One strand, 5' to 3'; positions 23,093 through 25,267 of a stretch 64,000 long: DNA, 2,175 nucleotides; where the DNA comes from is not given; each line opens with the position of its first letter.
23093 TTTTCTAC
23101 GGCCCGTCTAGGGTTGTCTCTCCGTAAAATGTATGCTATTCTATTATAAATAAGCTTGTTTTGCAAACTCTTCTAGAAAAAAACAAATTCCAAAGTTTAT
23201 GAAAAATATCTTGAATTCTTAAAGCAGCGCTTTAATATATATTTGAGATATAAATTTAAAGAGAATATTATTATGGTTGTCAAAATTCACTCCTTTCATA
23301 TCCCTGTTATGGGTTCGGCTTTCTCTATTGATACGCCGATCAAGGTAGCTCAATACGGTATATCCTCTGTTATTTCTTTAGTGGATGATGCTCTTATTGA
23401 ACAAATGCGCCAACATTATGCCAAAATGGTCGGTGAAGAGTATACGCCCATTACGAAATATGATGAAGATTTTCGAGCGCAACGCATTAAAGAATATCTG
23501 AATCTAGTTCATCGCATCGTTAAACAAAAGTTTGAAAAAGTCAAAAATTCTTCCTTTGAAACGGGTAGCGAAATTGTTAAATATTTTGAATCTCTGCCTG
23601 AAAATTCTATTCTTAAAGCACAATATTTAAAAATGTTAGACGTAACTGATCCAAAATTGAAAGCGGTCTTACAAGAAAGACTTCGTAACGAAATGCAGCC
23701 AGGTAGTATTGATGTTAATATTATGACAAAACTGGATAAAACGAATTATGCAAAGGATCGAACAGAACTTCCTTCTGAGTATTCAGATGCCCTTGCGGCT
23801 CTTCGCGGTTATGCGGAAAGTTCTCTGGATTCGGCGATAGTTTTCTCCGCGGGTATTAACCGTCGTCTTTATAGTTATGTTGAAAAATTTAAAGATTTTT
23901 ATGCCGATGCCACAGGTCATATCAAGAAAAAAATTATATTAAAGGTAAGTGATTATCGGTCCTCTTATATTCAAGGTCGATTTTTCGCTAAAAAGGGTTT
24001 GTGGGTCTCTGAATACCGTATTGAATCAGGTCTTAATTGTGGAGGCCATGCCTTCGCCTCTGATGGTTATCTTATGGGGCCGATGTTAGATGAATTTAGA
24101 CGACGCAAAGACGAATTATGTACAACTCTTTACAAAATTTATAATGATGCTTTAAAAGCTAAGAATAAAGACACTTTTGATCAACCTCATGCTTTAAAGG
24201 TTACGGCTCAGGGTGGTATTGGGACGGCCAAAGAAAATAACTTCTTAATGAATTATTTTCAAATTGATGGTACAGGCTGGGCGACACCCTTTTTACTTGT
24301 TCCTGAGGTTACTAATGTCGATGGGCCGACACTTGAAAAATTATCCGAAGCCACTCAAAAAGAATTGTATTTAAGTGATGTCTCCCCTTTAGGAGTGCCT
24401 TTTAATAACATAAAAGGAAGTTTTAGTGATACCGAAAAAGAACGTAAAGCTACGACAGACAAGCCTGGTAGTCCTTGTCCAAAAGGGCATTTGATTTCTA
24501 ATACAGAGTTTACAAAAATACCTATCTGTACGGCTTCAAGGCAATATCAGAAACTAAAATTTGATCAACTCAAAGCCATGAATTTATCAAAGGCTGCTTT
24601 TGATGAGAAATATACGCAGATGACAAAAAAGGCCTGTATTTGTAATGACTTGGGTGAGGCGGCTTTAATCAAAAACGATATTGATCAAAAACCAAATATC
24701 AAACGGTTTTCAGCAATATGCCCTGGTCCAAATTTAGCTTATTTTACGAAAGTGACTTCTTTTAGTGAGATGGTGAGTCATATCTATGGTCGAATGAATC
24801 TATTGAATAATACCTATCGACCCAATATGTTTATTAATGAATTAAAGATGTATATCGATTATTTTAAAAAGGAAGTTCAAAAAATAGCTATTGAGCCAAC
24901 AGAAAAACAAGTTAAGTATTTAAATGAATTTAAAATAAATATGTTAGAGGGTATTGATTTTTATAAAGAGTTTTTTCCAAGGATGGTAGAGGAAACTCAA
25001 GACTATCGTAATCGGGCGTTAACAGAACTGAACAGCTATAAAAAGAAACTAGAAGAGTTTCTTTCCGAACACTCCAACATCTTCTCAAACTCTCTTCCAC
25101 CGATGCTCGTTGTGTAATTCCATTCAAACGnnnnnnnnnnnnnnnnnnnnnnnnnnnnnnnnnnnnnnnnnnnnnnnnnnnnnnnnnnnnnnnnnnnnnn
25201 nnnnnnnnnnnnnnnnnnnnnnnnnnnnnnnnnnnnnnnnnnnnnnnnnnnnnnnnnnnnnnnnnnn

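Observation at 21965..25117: bioB without other bio genes, divergently paired with a 624-aa NMO/FabK-like protein of unknown function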

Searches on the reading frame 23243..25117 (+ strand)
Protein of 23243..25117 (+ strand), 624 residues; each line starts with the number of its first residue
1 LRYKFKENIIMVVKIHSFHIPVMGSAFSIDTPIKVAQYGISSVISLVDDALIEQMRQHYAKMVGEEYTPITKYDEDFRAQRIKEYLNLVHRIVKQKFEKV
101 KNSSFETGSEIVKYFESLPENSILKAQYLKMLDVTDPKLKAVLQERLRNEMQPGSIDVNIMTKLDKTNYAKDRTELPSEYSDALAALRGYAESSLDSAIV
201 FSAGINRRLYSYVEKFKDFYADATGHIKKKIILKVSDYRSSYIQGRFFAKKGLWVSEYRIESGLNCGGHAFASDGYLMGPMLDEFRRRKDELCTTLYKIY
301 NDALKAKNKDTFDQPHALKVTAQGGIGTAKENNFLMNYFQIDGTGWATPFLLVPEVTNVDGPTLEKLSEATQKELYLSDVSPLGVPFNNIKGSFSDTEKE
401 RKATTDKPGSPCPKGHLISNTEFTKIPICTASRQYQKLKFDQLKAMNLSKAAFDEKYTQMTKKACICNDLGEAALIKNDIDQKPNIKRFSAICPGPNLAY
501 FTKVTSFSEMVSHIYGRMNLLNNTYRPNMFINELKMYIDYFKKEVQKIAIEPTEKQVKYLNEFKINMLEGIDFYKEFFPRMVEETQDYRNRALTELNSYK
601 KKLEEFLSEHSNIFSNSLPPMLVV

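Call 3: search_protein_families(library=pfam, proteins=[window:23243-25117:+], max_evalue=1)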
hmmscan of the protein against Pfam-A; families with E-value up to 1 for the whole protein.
window:23243-25117:+ (624 aa): 4 families
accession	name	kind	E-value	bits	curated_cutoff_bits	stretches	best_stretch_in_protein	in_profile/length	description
PF07697.16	7TMR-HDED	-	0.0098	16.3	27.6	1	34-145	4-117/224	7TM-HD extracellular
PF11202.14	StiP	-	0.17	11.6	28.7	1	50-84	28-62/245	Tellurite-like stress resistance cysteine protease StiP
PF20733.2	LRIM1_dimer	-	0.77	10.1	35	1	562-610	103-151/187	Dimerization domain in LRIM1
PF09236.15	AHSP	-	0.8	10.6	27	0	569-610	39-81/87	Alpha-haemoglobin stabilising protein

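Call 4: search_protein_families(library=ncbifam, proteins=[window:23243-25117:+], max_evalue=1)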
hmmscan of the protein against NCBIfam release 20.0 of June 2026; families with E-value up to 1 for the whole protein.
window:23243-25117:+ (624 aa): 1 family
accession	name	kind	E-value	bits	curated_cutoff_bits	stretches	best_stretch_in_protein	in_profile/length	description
NF038279.1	TF_CBS_SpxR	exception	0.0086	14.8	600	1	7-103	134-230/427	CBS-HotDog domain-containing transcription factor SpxR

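Call 6: search_solved_structures(query=window:23243-25117:+, max_evalue=10, show_alignments=2)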
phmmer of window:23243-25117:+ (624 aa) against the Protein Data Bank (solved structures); distinct sequences matched with E-value up to 10: 2.
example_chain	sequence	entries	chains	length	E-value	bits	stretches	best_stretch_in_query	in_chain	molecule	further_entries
9jht_A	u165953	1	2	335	0.23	13.5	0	156-234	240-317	JukB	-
2lem_A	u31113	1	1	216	0.65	12.1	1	530-606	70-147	Apolipoprotein A-I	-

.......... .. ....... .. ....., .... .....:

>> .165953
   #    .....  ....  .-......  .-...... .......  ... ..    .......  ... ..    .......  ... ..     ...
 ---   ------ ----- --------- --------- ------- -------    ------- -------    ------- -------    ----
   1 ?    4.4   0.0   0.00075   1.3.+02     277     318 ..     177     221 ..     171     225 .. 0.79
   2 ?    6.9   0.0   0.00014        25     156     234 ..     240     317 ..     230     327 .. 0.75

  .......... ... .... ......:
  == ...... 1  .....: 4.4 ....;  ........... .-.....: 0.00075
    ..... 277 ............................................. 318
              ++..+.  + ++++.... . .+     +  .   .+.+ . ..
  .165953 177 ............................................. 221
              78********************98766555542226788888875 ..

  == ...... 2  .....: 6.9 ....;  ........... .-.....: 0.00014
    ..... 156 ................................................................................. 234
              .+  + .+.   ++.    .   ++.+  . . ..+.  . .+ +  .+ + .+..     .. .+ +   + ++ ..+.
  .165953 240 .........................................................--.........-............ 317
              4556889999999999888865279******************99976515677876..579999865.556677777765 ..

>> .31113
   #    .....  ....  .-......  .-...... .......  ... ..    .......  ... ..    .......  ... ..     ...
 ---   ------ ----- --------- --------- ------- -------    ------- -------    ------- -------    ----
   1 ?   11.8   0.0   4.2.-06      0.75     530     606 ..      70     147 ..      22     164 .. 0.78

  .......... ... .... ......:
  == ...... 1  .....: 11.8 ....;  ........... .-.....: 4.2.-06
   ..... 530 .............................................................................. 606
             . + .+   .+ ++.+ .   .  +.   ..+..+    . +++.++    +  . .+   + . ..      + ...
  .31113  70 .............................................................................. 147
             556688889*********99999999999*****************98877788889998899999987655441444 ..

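Call 9: find_related_loci(query=window:23243-25117:+, collection=genome_contigs, flank=10000)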
Query window:23243-25117:+ (624 aa) in genome_contigs; peptide patterns used: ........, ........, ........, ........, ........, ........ (x = any residue, [..] = any of these).
88 stretches matched a pattern; 16 encode a relative of the query (tblastn E <= 1e-3); 16 distinct loci.
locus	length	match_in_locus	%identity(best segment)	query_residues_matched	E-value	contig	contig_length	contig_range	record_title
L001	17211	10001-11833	64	16-624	0e+0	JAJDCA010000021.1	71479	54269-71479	MAG: Candidatus Omnitrophota bacterium isolate OFTM38 OFTM38_20, whole genome shotgun sequence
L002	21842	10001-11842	60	10-624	0e+0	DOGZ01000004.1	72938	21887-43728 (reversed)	MAG TPA_asm: Candidatus Omnitrophota bacterium isolate UBA10174 contig_21157, whole genome shotgun sequence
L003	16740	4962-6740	56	16-609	0e+0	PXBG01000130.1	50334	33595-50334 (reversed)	MAG: Syntrophobacteraceae bacterium isolate T3Sed10_239 T3-Sed10-C605, whole genome shotgun sequence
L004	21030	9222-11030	54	11-613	0e+0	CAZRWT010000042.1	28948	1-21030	MAG TPA_asm: uncultured Syntrophobacteraceae bacterium isolate binchicken_co168_346 genome assembly, contig: NODE_2818_l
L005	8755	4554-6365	55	11-614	0e+0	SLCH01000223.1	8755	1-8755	MAG: Syntrophobacteraceae bacterium isolate CSSed162cmB_493R1 CSSed16-2cmB-33093, whole genome shotgun sequence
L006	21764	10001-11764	54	15-603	0e+0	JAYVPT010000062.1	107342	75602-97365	MAG: Ferruginibacter sp. isolate GL72_DN_metabinner_8 GL72_DN_metabinner_8_61, whole genome shotgun sequence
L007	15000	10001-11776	54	15-607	0e+0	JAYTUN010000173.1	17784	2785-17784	MAG: Ignavibacteria bacterium isolate GFS_5551 GFS_5551_172, whole genome shotgun sequence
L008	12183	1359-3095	53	16-596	0e+0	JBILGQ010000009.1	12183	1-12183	MAG: Candidatus Marinamargulisbacteria bacterium isolate ME2016-09-28_3300042471_group7_bin20 Rohwer_bin1465_scaffold_39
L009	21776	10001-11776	51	16-609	0e+0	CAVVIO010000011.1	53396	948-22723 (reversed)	MAG: uncultured Bacteroidales bacterium isolate MFD02923.bin.2.58 genome assembly, contig: contig_15764, whole genome sh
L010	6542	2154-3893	51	16-605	0e+0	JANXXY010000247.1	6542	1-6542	MAG: Bacteroidales bacterium isolate GL140_3_metabat_26 GL140_3_k141_3391219, whole genome shotgun sequence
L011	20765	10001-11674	51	16-578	0e+0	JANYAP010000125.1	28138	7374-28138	MAG: Bacteroidales bacterium isolate GL140_5_metabat_332_sub GL140_5_k141_3708340, whole genome shotgun sequence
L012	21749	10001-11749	49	16-603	0e+0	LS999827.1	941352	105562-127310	Cytophagales bacterium Alg240-R148 genome assembly, chromosome: II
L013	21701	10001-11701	49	15-583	0e+0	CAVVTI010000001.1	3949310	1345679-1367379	MAG: uncultured Cytophagales bacterium isolate MFD02840.bin.3.365 genome assembly, contig: contig_22497, whole genome sh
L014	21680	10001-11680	48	15-578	0e+0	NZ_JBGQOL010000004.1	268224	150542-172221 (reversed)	Flavobacterium sp. W21_SRS_FM7 NODE_4_length_268224_cov_171.347668, whole genome shotgun sequence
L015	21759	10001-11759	51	13-609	2e-125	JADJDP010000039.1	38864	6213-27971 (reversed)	MAG: Flavobacteriales bacterium isolate Aved_18-Q3-R54-62_MAXAC.228_sub tig00050474-10-387400, whole genome shotgun sequ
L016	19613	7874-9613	51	16-605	0e+0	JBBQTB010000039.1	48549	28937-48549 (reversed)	MAG: Bacteroidales bacterium isolate Co_metawrap_1799 Cmw_1799_k141_7678788_length_48549_cov_29.9976, whole genome shotg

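Call 13: search_protein_representatives(protein=window:23243-25117:+)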
Query: 624 residues. Proteins with E-value up to 0.001 (for the whole library): 1089; up to 1e-10: 713; up to 1e-30: 223. The best 150 are listed.
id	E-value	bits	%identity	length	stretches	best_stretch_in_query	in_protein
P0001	4.7e-193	659.8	53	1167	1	16-608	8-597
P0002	1.5e-189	648.2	51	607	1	15-614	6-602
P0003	1.7e-187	641.4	59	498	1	131-604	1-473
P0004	1.8e-184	631.4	49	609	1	15-609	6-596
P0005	2.3e-181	621.2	50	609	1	15-607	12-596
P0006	4.0e-180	617.1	48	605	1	13-606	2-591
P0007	6.3e-176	603.2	52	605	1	15-578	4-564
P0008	8.5e-173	592.9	49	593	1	14-583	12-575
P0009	4.3e-170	583.9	47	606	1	13-581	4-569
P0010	3.4e-169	581.0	47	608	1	14-583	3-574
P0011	2.6e-168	578.1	46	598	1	14-603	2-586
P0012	8.1e-167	573.1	51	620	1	15-580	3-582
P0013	4.0e-165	567.5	52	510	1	103-602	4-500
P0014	2.1e-164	565.1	47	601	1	15-603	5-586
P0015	1.6e-157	542.4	48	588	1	23-602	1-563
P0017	7.9e-156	536.9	45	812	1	15-587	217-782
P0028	1.6e-140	486.3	42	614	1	6-612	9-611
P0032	1.4e-137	476.6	43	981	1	15-568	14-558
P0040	7.3e-130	451.1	43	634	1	14-582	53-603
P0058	2.0e-97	344.0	37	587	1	15-585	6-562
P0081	2.2e-66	241.5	35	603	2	15-437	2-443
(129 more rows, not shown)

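Call 14: search_protein_families(library=pfam, proteins=[P0001, P0017, P0032, P0040, P0002, P0028, P0058, P0081], max_evalue=0.1)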
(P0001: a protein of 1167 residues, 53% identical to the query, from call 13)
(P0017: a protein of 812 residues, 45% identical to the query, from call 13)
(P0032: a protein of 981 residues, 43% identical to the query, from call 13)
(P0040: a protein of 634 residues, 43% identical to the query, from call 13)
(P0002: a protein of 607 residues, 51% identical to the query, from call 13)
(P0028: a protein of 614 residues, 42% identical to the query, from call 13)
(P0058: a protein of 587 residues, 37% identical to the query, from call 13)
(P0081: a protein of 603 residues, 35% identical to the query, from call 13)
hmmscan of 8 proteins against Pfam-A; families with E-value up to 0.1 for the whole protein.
P0001 (1167 aa): 4 families
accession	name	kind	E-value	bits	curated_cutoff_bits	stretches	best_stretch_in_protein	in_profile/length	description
PF00258.30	Flavodoxin_1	-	4e-23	82.6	25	1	639-761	2-130/143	Flavodoxin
PF00175.26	NAD_binding_1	-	6.2e-17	62.7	22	1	1022-1129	1-107/109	Oxidoreductase NAD-binding domain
PF00667.26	FAD_binding_1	-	3.5e-15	56.6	32.3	2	802-867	5-70/222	FAD binding domain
PF01442.23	Apolipoprotein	-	0.032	14.4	90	1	560-597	20-58/190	Apolipoprotein A1/A4/E domain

P0017 (812 aa): 13 families
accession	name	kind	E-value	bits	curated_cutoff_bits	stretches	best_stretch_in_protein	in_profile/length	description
PF00440.29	TetR_N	-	1.9e-13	50.4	24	1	10-53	4-47/47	Bacterial regulatory proteins, tetR family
PF13022.12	HTH_Tnp_1_2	-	0.00034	21.1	27.9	1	11-68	16-70/122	Helix-turn-helix of insertion element transposase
PF17932.6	TetR_C_24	-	0.00079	20.1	26.4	1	73-185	2-113/114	Tetracyclin repressor-like, C-terminal domain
PF02796.21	HTH_7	-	0.0018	18.8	23.8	1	27-44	26-43/45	Helix-turn-helix domain of resolvase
PF16859.10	TetR_C_11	-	0.0098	16.7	32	1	113-155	47-89/113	Tetracyclin repressor-like, C-terminal domain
PF01381.28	HTH_3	-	0.02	15.4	23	1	22-48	9-35/55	Helix-turn-helix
PF13443.12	HTH_26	-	0.026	15.2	22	1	21-50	9-39/63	Cro/C1-type HTH DNA-binding domain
PF00356.27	LacI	-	0.035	14.4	27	1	26-60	3-33/46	Bacterial regulatory proteins, lacI family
PF12844.13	HTH_19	-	0.038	14.3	30.2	0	21-52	11-41/64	Helix-turn-helix domain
PF14246.11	TetR_C_7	-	0.041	14.3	22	0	109-151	34-77/119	AefR-like transcriptional repressor, C-terminal domain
PF02917.20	Pertussis_S1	-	0.044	14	21.3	1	698-774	24-107/239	Pertussis toxin, subunit 1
PF04967.18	HTH_10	-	0.073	13.3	23.1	0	21-44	22-45/53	HTH DNA binding domain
PF01978.25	TrmB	-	0.08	13.2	25.6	0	21-44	21-44/68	Sugar-specific transcriptional regulator TrmB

P0032 (981 aa): 2 families
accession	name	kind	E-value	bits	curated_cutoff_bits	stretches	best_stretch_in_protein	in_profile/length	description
PF01553.26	Acyltransferase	-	1.8e-08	34.7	23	1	681-781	3-97/132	Acyltransferase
PF19277.4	GPAT_C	-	0.032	14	25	1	859-930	21-106/344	Glycerol-3-phosphate acyltransferase C-terminal region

P0040 (634 aa): 0 families

P0002 (607 aa): 1 family
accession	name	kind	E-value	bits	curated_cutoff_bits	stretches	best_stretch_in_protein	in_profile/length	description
PF01442.23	Apolipoprotein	-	0.036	14.2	90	0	523-601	109-184/190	Apolipoprotein A1/A4/E domain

P0028 (614 aa): 1 family
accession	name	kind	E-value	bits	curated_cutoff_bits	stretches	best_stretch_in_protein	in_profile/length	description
PF13094.11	CENP-Q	-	0.027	15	28.5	1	546-589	113-156/162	CENP-Q, a CENPA-CAD centromere complex subunit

P0058 (587 aa): 0 families

P0081 (603 aa): 1 family
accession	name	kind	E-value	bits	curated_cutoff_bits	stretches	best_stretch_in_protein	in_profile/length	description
PF03060.21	NMO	-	0.00014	21.8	28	1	324-379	199-253/331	Nitronate monooxygenase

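Call 16: predict_structure(protein=window:23243-25117:+)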
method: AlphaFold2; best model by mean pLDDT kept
length: 624 residues; sequences in the alignment: 1
mean_pLDDT: 36.6   pTM: 0.27
mean pLDDT of the five models: 36.6, 34.3, 31.9, 30.6, 29.7
residues with pLDDT >= 90: 0; 70-90: 26; 50-70: 59; < 50: 539
segments of 3 or more residues with pLDDT < 50: 1-525, 580-584, 616-624
pLDDT, mean of each block of 10 residues (from residue 1): 28 31 30 32 35 41 38 38 40 39 36 41 38 39 37 27 25 33 34 29 28 35 32 29 30 30 30 28 37 39 35 27 23 25 26 24 30 26 25 28 30 26 25 30 37 37 29 25 25 29 36 42 46 63 68 63 62 58 54 75 81 53 26
secondary structure, 60 per line:
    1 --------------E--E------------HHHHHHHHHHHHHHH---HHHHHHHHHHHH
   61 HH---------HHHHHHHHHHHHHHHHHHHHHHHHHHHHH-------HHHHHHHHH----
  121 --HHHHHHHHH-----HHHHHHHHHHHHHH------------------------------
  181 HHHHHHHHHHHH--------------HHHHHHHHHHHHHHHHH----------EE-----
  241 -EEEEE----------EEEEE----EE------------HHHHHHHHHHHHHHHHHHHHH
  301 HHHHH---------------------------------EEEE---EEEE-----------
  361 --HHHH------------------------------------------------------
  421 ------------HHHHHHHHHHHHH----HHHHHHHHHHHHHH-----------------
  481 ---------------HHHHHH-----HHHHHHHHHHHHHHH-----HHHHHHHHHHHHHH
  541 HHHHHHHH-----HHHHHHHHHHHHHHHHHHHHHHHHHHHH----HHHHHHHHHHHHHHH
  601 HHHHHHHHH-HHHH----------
elements in order: H31-45 H49-62 H72-100 H108-116 H123-131 H137-150 H181-192 H207-223 E242-246 E257-261 H280-305 E339-342 E346-349 H363-366 H433-445 H450-463 H496-501 H507-521 H527-548 H554-581 H586-609 H611-614

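Call 19: search_solved_structures(query=A1, max_evalue=10, show_alignments=3)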
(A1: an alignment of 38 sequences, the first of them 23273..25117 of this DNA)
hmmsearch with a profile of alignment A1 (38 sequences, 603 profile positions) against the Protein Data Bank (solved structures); distinct sequences matched with E-value up to 10: 14.
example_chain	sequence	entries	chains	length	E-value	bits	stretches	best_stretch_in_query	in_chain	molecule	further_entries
2lem_A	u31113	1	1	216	0.12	13.8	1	518-599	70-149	Apolipoprotein A-I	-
3r2p_A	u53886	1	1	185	0.47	11.9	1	518-598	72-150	Apolipoprotein A-I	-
6clz_B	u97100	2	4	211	0.6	11.6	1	522-598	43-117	Apolipoprotein A-I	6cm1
4v6m_A0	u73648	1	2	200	0.77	11.2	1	519-598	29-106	Apolipoprotein A-I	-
6pts_A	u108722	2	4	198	0.8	11.2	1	518-598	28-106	Apolipoprotein A-I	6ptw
1av1_A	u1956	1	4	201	0.82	11.1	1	519-598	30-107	APOLIPOPROTEIN A-I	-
2msc_A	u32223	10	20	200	0.85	11.1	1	518-598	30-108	Apolipoprotein A-I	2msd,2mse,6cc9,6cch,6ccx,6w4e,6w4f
7kjr_C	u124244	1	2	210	0.95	10.9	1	518-598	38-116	Apolipoprotein A-I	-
8eqs_C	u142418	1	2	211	0.95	10.9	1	518-598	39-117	Apolipoprotein A-I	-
3k2s_A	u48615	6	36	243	1.1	10.7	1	518-598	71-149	Apolipoprotein A-I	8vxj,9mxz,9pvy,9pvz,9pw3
9nze_A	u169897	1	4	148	1.7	10.1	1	509-596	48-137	De novo designed protein, EPIC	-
9nzg_A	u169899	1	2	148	2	9.8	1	510-596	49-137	De novo designed protein, EPIC Q51N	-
9g79_B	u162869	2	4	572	3.6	9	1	52-105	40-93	Acetyl-coenzyme A synthetase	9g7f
8fjg_A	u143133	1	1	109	4.3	8.8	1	43-110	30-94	H12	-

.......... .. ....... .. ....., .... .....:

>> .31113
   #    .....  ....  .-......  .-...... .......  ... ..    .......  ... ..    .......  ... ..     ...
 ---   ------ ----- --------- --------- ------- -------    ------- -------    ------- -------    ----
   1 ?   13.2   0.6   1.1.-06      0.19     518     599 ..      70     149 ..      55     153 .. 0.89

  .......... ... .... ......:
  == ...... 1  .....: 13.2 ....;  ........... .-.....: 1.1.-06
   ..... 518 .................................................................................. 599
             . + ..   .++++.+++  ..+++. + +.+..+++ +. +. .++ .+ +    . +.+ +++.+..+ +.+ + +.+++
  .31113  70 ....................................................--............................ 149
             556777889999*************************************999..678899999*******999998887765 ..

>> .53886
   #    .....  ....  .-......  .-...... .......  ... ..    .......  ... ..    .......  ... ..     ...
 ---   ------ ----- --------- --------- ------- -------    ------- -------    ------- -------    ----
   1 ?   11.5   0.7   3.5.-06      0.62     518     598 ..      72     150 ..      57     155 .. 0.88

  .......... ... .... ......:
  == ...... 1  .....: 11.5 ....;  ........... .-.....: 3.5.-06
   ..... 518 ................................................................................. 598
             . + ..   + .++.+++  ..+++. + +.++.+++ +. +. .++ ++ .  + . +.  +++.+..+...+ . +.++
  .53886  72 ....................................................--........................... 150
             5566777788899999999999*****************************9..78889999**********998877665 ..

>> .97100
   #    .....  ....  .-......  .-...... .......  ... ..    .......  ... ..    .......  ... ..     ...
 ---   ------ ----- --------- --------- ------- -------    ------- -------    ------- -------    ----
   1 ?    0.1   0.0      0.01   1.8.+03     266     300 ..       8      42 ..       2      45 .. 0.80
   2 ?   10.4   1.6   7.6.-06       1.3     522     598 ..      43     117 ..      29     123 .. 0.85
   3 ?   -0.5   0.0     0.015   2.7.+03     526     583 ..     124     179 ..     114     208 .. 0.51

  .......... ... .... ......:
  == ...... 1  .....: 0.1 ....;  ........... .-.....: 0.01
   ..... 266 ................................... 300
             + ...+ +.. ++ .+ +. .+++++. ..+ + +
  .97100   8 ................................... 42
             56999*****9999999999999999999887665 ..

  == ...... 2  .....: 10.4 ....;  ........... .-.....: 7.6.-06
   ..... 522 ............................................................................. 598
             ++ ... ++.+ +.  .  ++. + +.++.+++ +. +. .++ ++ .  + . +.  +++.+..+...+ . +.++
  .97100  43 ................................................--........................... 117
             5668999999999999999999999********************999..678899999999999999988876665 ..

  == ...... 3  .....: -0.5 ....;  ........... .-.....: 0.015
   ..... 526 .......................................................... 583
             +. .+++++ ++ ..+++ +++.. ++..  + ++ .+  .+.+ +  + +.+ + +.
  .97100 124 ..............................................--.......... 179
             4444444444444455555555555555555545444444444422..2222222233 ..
